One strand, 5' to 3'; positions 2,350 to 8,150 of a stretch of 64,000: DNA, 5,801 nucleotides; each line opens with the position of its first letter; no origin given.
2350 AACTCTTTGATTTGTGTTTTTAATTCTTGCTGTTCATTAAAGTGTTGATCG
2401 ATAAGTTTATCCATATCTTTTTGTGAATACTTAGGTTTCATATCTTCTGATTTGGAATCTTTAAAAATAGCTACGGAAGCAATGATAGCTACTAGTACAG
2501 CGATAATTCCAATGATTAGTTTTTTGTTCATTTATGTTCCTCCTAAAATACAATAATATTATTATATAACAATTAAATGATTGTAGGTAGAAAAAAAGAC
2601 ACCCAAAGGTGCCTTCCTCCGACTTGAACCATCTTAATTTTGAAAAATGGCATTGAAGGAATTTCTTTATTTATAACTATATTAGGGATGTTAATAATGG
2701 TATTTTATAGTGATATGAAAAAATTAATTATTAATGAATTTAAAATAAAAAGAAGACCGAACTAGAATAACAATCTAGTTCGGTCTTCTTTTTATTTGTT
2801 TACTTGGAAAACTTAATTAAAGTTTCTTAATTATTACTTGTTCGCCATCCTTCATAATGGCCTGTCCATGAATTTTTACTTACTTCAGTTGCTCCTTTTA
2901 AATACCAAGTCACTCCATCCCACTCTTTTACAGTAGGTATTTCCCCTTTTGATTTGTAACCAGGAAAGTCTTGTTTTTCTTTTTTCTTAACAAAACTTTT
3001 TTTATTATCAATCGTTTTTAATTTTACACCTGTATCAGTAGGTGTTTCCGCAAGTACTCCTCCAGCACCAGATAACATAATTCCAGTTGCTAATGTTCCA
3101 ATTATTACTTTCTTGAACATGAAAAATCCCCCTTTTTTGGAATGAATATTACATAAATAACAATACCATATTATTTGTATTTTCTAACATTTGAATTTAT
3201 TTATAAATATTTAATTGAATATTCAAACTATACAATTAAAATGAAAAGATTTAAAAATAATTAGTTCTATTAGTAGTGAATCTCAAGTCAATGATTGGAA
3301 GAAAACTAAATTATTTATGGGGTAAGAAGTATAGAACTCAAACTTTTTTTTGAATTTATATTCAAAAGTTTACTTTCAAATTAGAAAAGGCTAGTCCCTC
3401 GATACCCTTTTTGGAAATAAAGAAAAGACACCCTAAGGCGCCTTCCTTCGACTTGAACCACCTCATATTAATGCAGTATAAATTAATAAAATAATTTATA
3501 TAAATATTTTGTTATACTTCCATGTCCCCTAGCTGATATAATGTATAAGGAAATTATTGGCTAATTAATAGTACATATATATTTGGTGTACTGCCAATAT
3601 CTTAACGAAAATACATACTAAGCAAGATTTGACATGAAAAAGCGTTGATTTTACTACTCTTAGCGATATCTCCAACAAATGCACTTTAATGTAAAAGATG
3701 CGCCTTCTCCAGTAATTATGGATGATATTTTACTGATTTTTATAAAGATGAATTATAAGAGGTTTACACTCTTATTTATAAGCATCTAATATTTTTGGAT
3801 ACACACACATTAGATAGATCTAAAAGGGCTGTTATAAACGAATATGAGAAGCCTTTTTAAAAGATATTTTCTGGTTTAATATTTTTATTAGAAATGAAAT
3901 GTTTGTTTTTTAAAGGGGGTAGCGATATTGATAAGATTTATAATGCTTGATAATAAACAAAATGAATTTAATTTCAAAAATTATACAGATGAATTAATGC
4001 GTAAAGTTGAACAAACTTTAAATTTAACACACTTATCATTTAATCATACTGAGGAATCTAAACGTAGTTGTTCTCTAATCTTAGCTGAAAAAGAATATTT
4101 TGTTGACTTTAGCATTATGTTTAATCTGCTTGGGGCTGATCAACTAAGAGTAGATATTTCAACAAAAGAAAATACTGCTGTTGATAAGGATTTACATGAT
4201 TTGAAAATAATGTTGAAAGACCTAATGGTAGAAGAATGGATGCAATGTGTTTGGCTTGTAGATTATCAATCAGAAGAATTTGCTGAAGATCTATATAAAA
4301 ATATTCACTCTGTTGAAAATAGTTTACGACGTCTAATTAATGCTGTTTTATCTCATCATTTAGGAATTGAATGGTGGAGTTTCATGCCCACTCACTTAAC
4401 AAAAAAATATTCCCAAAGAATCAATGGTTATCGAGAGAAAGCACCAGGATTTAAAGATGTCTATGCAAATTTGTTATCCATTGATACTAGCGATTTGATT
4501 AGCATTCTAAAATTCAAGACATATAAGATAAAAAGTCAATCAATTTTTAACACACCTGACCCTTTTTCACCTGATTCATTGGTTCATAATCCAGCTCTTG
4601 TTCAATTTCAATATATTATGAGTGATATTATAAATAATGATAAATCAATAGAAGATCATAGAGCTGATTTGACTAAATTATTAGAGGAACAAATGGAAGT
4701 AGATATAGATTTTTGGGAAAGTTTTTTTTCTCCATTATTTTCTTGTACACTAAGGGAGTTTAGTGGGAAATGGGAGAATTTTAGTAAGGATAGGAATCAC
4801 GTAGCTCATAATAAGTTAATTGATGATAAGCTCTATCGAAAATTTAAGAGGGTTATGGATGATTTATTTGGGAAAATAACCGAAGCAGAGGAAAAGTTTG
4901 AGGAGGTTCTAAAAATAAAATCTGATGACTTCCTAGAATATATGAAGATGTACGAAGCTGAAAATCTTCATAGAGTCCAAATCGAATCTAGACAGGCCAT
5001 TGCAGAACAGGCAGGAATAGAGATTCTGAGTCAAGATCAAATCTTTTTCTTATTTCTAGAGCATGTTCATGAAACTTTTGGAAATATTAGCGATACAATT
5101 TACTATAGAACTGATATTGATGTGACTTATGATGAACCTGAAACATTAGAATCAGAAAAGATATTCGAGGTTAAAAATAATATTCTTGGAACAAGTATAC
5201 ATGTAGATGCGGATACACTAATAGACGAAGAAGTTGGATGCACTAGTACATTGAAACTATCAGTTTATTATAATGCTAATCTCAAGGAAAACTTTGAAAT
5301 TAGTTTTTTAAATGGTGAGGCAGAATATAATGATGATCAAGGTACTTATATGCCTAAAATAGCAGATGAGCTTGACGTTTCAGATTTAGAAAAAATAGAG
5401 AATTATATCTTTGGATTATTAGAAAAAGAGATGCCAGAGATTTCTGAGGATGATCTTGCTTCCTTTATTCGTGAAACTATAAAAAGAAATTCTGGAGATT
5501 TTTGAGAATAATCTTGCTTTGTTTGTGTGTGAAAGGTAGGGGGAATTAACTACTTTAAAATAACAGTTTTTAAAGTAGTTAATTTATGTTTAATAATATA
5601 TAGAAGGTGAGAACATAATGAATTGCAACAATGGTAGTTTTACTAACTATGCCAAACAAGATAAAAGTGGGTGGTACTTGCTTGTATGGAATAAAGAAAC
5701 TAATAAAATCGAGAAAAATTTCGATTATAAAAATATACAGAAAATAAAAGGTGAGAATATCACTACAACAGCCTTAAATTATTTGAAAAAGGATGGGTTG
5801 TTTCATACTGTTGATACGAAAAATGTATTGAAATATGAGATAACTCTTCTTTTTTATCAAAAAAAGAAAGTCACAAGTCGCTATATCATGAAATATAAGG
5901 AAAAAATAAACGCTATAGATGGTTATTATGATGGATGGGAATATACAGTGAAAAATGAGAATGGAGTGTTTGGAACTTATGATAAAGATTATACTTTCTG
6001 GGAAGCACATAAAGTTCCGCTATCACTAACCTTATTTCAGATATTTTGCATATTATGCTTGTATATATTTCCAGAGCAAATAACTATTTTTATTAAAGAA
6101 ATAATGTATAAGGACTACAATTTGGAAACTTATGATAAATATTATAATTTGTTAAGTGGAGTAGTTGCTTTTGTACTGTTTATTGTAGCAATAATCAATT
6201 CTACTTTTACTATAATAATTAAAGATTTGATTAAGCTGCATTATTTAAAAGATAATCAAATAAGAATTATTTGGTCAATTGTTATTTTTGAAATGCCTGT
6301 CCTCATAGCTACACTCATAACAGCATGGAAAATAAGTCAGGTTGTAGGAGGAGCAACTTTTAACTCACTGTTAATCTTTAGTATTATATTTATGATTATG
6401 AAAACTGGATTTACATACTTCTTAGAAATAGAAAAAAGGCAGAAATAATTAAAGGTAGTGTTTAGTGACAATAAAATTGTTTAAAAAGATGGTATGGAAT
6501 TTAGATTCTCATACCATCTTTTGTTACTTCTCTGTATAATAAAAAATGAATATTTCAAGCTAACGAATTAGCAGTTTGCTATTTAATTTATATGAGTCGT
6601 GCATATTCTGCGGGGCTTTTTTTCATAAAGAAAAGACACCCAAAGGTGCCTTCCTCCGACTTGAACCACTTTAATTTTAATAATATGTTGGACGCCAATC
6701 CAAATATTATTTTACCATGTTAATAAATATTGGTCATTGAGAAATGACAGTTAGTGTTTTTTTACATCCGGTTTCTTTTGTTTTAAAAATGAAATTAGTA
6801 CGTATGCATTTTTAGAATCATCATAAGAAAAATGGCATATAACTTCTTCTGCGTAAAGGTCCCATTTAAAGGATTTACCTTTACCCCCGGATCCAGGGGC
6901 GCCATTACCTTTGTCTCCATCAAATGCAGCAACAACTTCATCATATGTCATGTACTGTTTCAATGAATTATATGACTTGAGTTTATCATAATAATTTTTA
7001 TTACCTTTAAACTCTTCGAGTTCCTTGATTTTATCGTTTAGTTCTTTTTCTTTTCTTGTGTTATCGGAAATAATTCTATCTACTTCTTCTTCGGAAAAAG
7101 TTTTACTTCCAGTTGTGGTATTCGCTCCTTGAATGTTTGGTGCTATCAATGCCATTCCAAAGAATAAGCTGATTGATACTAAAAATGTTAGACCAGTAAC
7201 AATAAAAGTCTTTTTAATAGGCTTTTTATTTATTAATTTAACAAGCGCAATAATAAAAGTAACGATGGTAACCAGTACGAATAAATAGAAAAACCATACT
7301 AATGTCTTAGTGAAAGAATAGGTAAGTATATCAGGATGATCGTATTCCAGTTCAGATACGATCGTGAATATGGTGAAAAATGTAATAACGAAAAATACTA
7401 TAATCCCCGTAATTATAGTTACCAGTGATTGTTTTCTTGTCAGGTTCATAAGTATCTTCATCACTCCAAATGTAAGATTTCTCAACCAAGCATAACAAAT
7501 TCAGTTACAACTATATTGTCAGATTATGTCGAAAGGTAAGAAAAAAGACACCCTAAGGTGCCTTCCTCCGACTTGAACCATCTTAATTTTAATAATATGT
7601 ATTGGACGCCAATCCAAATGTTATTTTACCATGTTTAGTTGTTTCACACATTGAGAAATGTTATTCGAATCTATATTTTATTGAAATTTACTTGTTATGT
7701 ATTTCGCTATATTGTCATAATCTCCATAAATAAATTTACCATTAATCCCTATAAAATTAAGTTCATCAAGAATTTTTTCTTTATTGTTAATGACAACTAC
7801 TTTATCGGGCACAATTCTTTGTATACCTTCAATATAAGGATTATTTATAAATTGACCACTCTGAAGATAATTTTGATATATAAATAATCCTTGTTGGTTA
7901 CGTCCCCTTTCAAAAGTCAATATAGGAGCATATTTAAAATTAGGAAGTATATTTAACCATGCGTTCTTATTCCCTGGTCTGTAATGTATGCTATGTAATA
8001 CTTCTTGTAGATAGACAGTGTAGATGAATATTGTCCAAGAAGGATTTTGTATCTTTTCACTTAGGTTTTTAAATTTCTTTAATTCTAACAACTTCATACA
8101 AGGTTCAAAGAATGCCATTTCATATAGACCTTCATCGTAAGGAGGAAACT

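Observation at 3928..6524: HEPN (Rx4H) protein plus 4-TM partner: candidate two-gene abortive-infection/defence module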

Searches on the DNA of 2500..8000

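Call 38: search_rna_families(source=window, start=2500, end=8000, threshold=evalue, max_evalue=1)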
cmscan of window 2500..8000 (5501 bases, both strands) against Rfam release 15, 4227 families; matches with E-value up to 1: 2.
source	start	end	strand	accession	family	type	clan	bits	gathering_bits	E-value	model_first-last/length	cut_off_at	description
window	2735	2807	+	RF04186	mir-278_2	Gene; miRNA;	-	28.7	70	0.0048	1-79/79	no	mir-278_2 microRNA precursor family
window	2746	2852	-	RF00506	Thr_leader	Cis-reg; leader;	-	26.3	55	0.088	1-118/118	no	Threonine operon leader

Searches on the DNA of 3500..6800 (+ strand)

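Call 6: search_dna_similar(query=window:3500-6800:+, collection=plasmids, mode=near, max_rows=25)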
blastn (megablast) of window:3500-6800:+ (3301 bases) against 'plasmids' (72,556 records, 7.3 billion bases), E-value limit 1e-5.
Records with a match: 201; places in all: 409; records where one place covers at least 80% of the query: 2.
Best place of each record, by identity: >=99% 1; 95-99% 32; 90-95% 88; 80-90% 80.
By first word of the organism name: Bacillus 201.
By predicted mobility (MOB-suite, as given by PLSDB): non-mobilizable 159; conjugative 37; mobilizable 5.
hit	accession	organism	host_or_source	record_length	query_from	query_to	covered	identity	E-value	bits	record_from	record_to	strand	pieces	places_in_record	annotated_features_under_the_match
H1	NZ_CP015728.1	Bacillus cereus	sludge of an anaerobic digestion reactor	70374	1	3301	100%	99.9%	0e+0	6177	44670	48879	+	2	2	hypothetical protein (x3) | LCI fold-containing protein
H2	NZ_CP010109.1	Bacillus thuringiensis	soil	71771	1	3246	98%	98.0%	0e+0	5734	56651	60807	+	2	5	hypothetical protein (x2) | LCI fold-containing protein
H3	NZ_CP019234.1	Bacillus thuringiensis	-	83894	403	1940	47%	80.2%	0e+0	1131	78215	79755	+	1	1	hypothetical protein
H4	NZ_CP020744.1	Bacillus mycoides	whole organism,soil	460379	3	3245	6%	92.8%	8e-44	298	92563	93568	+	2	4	DUF4352 domain-containing protein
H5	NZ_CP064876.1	Bacillus toyonensis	sediment,deep-sea sediment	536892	3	3242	6%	89.7%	3e-28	248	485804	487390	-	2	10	DUF6241 domain-containing protein | hypothetical protein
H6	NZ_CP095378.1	Bacillus cereus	cell cuture,Pond silt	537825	3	3246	6%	89.8%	8e-34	248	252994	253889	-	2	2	hypothetical protein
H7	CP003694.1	Bacillus thuringiensis MC28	-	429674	3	3224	5%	92.1%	3e-28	248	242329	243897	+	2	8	S-layer-like domain-containing protein | hypothetical protein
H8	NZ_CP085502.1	Bacillus cereus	black pepper plant,cell culture,root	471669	3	3215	5%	92.3%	3e-23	238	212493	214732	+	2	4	hypothetical protein (x3)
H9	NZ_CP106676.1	Bacillus cereus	cell culture,soil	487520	3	3214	5%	89.5%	1e-21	215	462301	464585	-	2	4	hypothetical protein (x2) | YjcZ family sporulation protein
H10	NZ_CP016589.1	Bacillus thuringiensis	Mono isolate,Ginseng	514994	3126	3301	5%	84.1%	3e-38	169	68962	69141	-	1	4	none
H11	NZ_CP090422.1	Bacillus cereus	single cell,mangrove sediment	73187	3128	3301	5%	83.0%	3e-33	152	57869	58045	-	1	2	hypothetical protein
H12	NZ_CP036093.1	Bacillus toyonensis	cell culture,soil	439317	10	3222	5%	90.7%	8e-29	212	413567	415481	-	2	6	hypothetical protein (x3) | YjcZ family sporulation protein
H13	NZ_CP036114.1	Bacillus toyonensis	-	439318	10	3222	5%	90.7%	8e-29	212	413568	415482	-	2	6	hypothetical protein (x3) | YjcZ family sporulation protein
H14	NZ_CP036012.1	Bacillus mycoides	cell culture,soil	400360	1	3187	4%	94.5%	1e-22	227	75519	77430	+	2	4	hypothetical protein (x4)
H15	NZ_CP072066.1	Bacillus mycoides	cell culture,soil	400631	1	3187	4%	94.5%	1e-22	227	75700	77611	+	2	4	hypothetical protein (x4)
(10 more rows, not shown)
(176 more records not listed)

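Call 7: search_dna_similar(query=window:3500-6800:+, collection=phages, mode=near, max_rows=25)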
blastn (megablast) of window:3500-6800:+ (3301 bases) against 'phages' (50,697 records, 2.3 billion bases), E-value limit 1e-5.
Records with a match: 7; places in all: 7; records where one place covers at least 80% of the query: 0.
Best place of each record, by identity: >=99% 1; 90-95% 6.
By first word of the organism name: Bacillus 7.
By host as written in the record: Bacillus thuringiensis 4; Bacillus cereus 2; Bacillus thuringiensis YBT-1518 1.
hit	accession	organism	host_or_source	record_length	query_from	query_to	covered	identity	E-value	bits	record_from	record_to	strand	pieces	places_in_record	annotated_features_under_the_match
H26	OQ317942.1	Bacillus phage 0105phi7-2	Bacillus thuringiensis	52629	3125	3245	4%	90.2%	2e-35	158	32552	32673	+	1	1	none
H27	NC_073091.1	Bacillus phage 0105phi7-2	Bacillus thuringiensis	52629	3125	3245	4%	90.2%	2e-35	158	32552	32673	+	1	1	none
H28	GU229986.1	Bacillus phage 250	Bacillus cereus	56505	3118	3188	2%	94.6%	2e-21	111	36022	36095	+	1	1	none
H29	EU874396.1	Bacillus phage IEBH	Bacillus thuringiensis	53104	3118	3188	2%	94.6%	2e-21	111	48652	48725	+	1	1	none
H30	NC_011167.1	Bacillus phage IEBH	Bacillus thuringiensis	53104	3118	3188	2%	94.6%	2e-21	111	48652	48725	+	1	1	none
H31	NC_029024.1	Bacillus phage 250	Bacillus cereus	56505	3118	3188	2%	94.6%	2e-21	111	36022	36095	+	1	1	none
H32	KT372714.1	Bacillus phage vB_BtS_BMBtp16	Bacillus thuringiensis YBT-1518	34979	3149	3184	1%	100.0%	3e-8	68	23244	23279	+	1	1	none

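Call 8: get_annotated_region(hit=H1, flank=6000)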
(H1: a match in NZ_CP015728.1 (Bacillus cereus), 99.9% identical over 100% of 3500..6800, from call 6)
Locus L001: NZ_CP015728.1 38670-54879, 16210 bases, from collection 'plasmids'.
description: Bacillus cereus strain A1 plasmid pBCA2, complete sequence
organism: Bacillus cereus (NCBI taxid 1396)
taxonomy: Bacteria; Bacillota; Bacilli; Bacillales; Bacillaceae; Bacillus; Bacillus cereus
host: -; source: sludge of an anaerobic digestion reactor; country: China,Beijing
typing (MOB-suite, as given by PLSDB): non-mobilizable; replicon rep_cluster_1520,rep_cluster_1575
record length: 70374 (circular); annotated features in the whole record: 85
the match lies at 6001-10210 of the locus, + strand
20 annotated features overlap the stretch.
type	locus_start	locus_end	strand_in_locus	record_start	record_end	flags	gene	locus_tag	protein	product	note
CDS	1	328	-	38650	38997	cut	-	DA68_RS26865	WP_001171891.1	DUF3139 domain-containing protein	-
CDS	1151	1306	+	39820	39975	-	-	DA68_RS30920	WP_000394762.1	hypothetical protein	-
CDS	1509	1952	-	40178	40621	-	-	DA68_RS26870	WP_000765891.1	DUF5065 family protein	-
CDS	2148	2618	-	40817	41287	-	-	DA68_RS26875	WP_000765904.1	DUF5065 family protein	-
CDS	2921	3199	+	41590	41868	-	-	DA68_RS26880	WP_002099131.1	metalloregulator ArsR/SmtB family transcription factor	GO:0006355 - regulation of DNA-templated transcription [Evidence IEA]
CDS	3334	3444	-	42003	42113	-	-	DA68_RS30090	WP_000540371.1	YjcZ family sporulation protein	-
CDS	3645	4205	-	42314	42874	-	-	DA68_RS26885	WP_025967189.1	DUF4236 domain-containing protein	-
CDS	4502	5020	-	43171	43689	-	-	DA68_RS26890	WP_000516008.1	DUF4352 domain-containing protein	-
CDS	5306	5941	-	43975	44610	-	-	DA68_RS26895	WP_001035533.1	hypothetical protein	-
CDS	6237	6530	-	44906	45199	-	-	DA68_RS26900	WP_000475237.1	LCI fold-containing protein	-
CDS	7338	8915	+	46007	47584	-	-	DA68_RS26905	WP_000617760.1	hypothetical protein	-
CDS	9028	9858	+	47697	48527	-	-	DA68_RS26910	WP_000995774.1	hypothetical protein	-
CDS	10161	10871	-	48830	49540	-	-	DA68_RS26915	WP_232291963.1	hypothetical protein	-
CDS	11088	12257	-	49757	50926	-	-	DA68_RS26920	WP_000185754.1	FRG domain-containing protein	-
CDS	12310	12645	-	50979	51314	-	-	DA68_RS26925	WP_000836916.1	TM2 domain-containing protein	-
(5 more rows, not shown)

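Call 9: get_annotated_region(hit=H3, flank=6000)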
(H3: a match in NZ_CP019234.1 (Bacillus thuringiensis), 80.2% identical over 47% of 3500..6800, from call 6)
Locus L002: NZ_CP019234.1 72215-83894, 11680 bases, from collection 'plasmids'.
description: Bacillus thuringiensis strain YGd22-03 plasmid pYGD83, complete sequence
organism: Bacillus thuringiensis (NCBI taxid 1428)
taxonomy: Bacteria; Bacillota; Bacilli; Bacillales; Bacillaceae; Bacillus; Bacillus thuringiensis
host: -; source: -; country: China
typing (MOB-suite, as given by PLSDB): conjugative; replicon rep_cluster_163; relaxase MOBP; mating-pair formation MPF_T
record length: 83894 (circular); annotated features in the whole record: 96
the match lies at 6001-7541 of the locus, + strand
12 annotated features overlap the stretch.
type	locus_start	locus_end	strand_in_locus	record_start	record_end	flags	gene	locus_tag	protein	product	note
CDS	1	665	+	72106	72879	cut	-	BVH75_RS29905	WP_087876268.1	hypothetical protein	-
CDS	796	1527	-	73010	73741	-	-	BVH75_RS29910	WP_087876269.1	geobacillin-26 family protein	-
CDS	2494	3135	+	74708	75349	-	-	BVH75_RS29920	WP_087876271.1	DUF3967 domain-containing protein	-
CDS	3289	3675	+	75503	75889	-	-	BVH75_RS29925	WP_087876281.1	hypothetical protein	-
CDS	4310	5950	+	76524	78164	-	-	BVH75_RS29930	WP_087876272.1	peptide ABC transporter substrate-binding protein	-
CDS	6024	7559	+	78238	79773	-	-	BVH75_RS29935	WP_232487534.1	hypothetical protein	-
CDS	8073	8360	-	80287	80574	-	-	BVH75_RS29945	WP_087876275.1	metalloregulator ArsR/SmtB family transcription factor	GO:0006355 - regulation of DNA-templated transcription [Evidence IEA]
CDS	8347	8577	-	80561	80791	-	-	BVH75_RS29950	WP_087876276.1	hypothetical protein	-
CDS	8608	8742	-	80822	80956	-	-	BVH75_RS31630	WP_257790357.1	hypothetical protein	-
CDS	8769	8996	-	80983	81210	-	-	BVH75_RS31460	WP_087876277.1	hypothetical protein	-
CDS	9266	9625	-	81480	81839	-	-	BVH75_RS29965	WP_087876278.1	hypothetical protein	-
CDS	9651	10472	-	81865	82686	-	-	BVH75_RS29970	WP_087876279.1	ParA family protein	-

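Call 88: get_annotated_region(hit=H2, flank=3000)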
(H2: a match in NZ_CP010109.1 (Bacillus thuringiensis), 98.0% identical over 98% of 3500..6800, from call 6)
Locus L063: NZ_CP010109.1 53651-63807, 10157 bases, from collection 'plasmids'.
description: Bacillus thuringiensis serovar indiana strain HD521 plasmid pBTHD521-3, complete sequence
organism: Bacillus thuringiensis (NCBI taxid 180850)
taxonomy: Bacteria; Bacillota; Bacilli; Bacillales; Bacillaceae; Bacillus; Bacillus thuringiensis
host: -; source: soil; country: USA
typing (MOB-suite, as given by PLSDB): non-mobilizable; replicon rep_cluster_1698
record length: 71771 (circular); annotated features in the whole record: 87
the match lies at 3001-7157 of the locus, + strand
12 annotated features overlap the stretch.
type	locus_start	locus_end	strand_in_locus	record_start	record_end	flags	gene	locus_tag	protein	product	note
CDS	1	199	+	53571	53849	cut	-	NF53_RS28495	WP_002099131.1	metalloregulator ArsR/SmtB family transcription factor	GO:0006355 - regulation of DNA-templated transcription [Evidence IEA]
CDS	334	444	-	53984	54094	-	-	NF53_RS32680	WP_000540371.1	YjcZ family sporulation protein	-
CDS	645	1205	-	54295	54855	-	-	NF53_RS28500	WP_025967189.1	DUF4236 domain-containing protein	-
CDS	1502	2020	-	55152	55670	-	-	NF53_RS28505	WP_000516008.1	DUF4352 domain-containing protein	-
CDS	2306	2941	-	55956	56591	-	-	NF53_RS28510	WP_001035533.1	hypothetical protein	-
CDS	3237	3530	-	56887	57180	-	-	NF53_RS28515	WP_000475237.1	LCI fold-containing protein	-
CDS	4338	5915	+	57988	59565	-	-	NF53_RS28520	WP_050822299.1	hypothetical protein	-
CDS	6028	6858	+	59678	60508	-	-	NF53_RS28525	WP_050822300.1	hypothetical protein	-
CDS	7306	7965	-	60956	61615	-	-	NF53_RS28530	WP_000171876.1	hypothetical protein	-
CDS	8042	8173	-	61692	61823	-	-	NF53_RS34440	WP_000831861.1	hypothetical protein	-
CDS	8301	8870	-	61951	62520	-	-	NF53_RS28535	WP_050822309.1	excalibur calcium-binding domain-containing protein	-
CDS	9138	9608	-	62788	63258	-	-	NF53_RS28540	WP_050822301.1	SHOCT domain-containing protein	-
